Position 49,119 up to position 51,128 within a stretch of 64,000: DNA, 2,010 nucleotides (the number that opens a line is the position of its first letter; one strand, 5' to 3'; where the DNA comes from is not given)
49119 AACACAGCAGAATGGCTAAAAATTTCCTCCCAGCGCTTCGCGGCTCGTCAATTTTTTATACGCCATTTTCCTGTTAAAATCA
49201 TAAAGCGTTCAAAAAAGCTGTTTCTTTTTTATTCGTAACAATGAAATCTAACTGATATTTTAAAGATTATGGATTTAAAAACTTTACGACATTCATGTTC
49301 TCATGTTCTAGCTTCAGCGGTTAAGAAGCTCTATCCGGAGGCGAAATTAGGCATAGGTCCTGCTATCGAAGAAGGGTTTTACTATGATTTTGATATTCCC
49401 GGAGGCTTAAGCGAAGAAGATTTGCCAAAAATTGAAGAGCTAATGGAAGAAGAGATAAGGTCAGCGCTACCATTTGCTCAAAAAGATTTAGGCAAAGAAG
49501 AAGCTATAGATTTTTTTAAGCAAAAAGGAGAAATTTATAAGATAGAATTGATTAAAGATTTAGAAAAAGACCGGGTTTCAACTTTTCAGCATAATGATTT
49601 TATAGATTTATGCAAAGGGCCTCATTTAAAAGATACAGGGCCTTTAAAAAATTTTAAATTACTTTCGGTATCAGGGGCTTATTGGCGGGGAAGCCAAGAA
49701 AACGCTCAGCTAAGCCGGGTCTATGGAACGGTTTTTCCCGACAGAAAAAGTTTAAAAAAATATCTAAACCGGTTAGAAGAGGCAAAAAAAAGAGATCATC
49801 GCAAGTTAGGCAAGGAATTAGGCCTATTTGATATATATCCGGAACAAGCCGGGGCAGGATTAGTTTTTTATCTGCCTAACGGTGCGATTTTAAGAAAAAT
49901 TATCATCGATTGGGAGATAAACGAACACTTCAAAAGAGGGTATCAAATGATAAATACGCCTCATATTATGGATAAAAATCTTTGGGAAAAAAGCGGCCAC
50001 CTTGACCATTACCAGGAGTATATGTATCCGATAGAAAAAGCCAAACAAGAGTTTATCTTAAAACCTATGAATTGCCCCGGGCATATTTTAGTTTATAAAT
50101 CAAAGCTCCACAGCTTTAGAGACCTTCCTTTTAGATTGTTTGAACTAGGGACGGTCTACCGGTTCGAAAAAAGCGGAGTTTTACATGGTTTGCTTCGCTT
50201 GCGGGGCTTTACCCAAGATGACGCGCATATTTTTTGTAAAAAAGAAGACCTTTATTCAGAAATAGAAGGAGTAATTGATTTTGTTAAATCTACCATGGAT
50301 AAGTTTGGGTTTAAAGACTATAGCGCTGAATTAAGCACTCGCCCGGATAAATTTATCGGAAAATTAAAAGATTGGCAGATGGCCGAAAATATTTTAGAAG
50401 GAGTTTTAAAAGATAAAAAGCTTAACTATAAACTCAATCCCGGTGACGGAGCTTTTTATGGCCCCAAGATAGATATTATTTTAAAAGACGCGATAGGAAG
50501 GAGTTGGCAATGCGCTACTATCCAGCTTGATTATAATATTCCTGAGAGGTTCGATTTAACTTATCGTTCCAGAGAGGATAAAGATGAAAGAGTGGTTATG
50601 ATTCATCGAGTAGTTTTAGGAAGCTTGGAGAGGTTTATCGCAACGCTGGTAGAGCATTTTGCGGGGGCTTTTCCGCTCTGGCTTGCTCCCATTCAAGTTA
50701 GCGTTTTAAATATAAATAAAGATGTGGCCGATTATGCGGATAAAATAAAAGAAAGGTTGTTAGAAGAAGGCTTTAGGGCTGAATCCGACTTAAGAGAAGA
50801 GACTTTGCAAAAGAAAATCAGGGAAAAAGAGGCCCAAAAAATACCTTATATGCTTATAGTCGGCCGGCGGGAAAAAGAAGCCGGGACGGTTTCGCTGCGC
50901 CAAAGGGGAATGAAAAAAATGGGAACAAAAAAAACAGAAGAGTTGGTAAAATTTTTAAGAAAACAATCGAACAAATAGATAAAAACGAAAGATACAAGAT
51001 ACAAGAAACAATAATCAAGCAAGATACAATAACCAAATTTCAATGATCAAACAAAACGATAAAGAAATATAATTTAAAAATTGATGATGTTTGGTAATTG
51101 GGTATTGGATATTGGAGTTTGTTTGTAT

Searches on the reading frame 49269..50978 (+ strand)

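Call 70: search_protein_families(library=pfam, proteins=[window:49269-50978:+], max_evalue=0.0001)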
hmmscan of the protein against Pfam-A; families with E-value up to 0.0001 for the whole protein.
window:49269-50978:+ (569 aa): 3 families
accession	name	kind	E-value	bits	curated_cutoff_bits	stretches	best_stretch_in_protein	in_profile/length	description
PF00587.30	tRNA-synt_2b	-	1.4e-44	152.7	29.3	1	257-464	5-179/179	tRNA synthetase class II core domain (G, H, P, S and T)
PF03129.25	HGTP_anticodon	-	4.3e-22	78.5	21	1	476-565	1-93/94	Anticodon binding domain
PF07973.19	tRNA_SAD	-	9.8e-11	41.9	24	1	107-152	5-44/44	Threonyl and Alanyl tRNA synthetase second additional domain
